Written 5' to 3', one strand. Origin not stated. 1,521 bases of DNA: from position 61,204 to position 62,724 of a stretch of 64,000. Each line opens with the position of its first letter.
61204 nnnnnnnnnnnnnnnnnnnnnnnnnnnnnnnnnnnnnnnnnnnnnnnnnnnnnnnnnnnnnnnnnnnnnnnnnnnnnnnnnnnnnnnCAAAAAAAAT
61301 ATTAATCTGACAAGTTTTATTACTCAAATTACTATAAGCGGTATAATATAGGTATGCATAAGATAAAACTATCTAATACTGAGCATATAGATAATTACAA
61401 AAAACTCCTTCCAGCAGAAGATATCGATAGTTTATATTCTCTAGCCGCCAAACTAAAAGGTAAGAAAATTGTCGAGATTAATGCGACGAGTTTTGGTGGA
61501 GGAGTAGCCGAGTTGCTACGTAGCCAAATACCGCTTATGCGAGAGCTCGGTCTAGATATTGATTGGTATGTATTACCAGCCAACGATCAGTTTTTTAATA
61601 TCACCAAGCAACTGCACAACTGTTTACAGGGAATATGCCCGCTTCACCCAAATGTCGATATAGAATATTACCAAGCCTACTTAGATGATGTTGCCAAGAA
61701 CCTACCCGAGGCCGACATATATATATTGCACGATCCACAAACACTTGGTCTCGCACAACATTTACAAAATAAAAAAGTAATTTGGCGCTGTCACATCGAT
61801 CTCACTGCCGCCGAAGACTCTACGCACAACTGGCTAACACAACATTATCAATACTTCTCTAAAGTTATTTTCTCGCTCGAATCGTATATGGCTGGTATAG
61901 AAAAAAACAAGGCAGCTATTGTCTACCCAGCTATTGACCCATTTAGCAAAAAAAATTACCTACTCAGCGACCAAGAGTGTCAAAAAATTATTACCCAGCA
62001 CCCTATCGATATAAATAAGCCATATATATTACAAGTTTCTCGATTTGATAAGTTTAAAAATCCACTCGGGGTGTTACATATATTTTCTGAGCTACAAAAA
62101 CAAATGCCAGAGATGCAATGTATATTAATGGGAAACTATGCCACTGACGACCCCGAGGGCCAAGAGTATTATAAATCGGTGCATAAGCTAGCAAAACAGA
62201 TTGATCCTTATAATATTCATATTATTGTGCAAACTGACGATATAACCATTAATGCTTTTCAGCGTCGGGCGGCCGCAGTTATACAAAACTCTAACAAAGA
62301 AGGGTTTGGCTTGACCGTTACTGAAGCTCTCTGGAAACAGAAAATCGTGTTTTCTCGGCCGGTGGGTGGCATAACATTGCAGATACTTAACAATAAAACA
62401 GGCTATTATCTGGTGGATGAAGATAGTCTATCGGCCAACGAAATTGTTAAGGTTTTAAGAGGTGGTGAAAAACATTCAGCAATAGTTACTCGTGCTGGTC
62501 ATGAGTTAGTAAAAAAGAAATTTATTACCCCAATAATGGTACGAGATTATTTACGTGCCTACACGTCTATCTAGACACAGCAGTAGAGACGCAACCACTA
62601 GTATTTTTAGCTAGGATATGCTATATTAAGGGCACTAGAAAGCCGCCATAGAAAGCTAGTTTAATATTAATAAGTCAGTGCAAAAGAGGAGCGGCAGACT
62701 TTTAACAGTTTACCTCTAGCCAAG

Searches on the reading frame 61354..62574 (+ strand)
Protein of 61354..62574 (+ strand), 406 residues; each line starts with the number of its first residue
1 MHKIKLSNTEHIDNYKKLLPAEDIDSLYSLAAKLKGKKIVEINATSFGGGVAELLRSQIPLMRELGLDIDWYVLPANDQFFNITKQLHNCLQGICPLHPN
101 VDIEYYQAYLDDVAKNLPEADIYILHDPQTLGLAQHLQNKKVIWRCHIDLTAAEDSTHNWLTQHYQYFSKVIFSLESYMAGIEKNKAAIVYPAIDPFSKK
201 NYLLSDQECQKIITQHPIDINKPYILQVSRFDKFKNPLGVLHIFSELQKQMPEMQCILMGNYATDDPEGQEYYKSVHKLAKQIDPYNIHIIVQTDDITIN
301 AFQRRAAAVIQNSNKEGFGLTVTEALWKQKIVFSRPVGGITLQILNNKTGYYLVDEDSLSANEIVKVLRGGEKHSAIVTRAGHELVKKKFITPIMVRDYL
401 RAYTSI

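Call 69: search_protein_families(library=pfam, proteins=[window:61354-62574:+], max_evalue=0.0001)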
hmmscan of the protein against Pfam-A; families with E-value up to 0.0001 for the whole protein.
window:61354-62574:+ (406 aa): 3 families
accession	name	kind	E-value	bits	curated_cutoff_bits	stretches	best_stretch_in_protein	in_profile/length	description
PF21269.3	TreT_GT1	-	4.2e-41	140.4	27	1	42-179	2-143/144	Trehalose synthase, N-terminal domain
PF00534.26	Glycos_transf_1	-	5.9e-19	68.7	26.4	1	211-379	4-167/172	Glycosyl transferases group 1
PF13692.12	Glyco_trans_1_4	-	3e-08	34.5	27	1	223-365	2-137/142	Glycosyl transferases group 1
